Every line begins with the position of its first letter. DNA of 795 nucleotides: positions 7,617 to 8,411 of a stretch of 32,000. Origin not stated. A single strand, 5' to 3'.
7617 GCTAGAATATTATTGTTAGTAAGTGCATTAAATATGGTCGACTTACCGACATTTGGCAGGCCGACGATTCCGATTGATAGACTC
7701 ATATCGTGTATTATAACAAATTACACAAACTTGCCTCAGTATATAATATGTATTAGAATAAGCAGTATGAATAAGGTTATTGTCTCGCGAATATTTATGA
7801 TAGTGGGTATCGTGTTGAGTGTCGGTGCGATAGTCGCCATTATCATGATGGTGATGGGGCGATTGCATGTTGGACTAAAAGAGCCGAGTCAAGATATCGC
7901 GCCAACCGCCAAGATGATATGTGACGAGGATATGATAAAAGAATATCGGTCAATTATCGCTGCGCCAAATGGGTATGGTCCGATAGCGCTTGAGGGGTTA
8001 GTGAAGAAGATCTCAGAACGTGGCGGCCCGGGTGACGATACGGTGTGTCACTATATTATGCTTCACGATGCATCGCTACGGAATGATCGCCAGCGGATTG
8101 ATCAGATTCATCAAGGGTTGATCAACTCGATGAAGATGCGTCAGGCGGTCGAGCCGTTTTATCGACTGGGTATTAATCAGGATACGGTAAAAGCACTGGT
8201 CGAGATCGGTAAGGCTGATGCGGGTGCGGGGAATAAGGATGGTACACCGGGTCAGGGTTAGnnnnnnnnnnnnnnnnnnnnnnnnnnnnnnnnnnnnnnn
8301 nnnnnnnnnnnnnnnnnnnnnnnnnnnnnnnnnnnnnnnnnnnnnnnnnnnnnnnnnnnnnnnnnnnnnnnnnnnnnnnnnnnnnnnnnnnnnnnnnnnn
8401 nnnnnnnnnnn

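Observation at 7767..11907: Three-gene module of unrecognisable surface proteins fused to the front of the type IV pilus locus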

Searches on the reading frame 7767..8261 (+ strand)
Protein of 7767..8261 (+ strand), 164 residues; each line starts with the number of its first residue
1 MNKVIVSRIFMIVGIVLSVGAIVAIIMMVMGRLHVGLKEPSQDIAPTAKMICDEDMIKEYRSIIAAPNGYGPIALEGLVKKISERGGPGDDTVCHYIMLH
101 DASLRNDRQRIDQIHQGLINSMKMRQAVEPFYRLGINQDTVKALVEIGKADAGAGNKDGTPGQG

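Call 5: search_protein_families(library=pfam, proteins=[window:7767-8261:+], max_evalue=0.1)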
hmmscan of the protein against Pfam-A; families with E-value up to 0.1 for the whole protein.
window:7767-8261:+ (164 aa): 0 families

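Call 6: search_protein_families(library=ncbifam, proteins=[window:7767-8261:+], max_evalue=1)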
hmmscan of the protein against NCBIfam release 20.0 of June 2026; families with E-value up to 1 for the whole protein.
window:7767-8261:+ (164 aa): 1 family
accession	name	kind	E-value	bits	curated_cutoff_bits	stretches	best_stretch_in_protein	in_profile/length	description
NF047986.1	C_WD1278_WD0630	domain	0.24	11.5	27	1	4-31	7-34/64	TomO hydrophobic C-terminal domain-containing protein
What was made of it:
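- On Secretin (PilQ/GspD): No Pfam or NCBIfam hit (calls 5, 6).
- No secretin or PilP/PilQ-type match (calls 5, 6).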

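Call 10: list_cluster_members(proteins=[P0010, P0001, window:7767-8261:+])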
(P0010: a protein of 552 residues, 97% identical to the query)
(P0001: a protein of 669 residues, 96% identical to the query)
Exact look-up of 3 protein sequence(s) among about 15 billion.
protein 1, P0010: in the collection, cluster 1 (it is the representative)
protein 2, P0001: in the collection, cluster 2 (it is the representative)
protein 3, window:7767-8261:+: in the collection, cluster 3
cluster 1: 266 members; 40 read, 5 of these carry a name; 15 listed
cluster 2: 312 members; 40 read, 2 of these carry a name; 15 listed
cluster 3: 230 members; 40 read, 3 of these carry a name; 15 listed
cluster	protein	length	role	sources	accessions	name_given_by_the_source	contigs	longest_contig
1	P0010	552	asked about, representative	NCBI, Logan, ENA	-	-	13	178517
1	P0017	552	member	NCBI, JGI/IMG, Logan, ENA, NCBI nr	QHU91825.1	hypothetical protein GWK76_00515 [Candidatus Saccharibacteria bacterium oral taxon 488]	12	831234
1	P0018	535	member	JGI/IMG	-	hypothetical protein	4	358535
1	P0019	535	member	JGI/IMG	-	hypothetical protein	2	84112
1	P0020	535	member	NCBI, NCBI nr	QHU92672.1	hypothetical protein GWK77_00515 [Candidatus Saccharibacteria bacterium oral taxon 488]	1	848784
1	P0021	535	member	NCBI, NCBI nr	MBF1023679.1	MAG: hypothetical protein HXK97_00440 [Candidatus Nanogingivalaceae bacterium] | hypothetical protein [Candidatus Nanogingivalaceae bacterium]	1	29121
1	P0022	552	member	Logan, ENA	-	-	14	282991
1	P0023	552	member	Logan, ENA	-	-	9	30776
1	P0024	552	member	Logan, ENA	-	-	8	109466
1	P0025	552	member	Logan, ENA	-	-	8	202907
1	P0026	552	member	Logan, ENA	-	-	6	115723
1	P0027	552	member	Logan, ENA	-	-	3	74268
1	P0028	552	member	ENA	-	-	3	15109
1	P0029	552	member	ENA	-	-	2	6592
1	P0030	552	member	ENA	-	-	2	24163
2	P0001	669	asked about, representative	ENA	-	-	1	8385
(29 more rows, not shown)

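Call 74: search_protein_families(library=phrogs, proteins=[window:7767-8261:+], max_evalue=0.01)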
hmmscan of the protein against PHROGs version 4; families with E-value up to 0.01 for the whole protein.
window:7767-8261:+ (164 aa): 0 families
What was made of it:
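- Checked: No family is recognised in Pfam, NCBIfam or PHROGs (calls 5, 6, 74).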

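Call 85: search_protein_families(library=pfam, alignment_id=A7, max_evalue=1)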
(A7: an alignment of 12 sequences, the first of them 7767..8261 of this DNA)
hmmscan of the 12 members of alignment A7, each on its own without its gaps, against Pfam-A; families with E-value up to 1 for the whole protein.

A. member 1, window:7767-8261:+ (164 aa): 0 families

B. families by the number of members that match (of 12 scanned): 29 families (the first 25 are shown)
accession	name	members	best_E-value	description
PF09976.15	TPR_21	2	0.0079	Tetratricopeptide repeat-like domain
PF13181.12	TPR_8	1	7.3e-05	Tetratricopeptide repeat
PF07719.23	TPR_2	1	0.00025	Tetratricopeptide repeat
PF23354.1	TPR_NUP160_120_M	1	0.00043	NUP160/120 middle TPR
PF13176.12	TPR_7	1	0.0012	Tetratricopeptide repeat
PF10721.14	DUF2514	1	0.0025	Protein of unknown function (DUF2514)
PF00515.34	TPR_1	1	0.0033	Tetratricopeptide repeat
PF23914.1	TPR_CcmH_CycH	1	0.0035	Cytochrome c-type biogenesis protein H TPR domain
PF13424.12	TPR_12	1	0.0051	Tetratricopeptide repeat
PF15807.10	MAP17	1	0.0076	Membrane-associated protein 117 kDa, PDZK1-interacting protein 1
PF24603.1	TPR_30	1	0.013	Tetratricopeptide repeat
PF22794.1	jr-ZPR1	1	0.015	ZPR1 jelly-roll domain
PF13428.12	TPR_14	1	0.015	Tetratricopeptide repeat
PF12688.13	TPR_5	1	0.016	Tetratrico peptide repeat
PF24575.1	TPR_Slam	1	0.019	Surface lipoprotein assembly modifier, N-terminal TPR repeats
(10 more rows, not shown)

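Call 90: search_solved_structures(query=A8, max_evalue=10)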
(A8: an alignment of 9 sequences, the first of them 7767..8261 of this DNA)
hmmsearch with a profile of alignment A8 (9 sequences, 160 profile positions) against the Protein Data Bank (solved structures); distinct sequences matched with E-value up to 10: 6.
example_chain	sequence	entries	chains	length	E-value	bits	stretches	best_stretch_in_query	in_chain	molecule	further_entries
5tgw_A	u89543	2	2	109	0.64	13.2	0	94-119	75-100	PS1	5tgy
5cmr_A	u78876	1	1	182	0.94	12.6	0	105-147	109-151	Ferritin heavy chain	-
7jh6_A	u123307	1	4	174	1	12.5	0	94-118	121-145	Two-domain di-Zn(II) and porphyrin-binding protein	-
9luw_A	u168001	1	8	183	1.1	12.4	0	105-147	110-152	Ferritin heavy chain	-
5cmq_A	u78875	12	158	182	2.1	11.5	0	105-147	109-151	Ferritin heavy chain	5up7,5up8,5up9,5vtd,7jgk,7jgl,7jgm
7ck8_A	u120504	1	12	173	4.6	10.4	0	105-147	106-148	Ferritin heavy chain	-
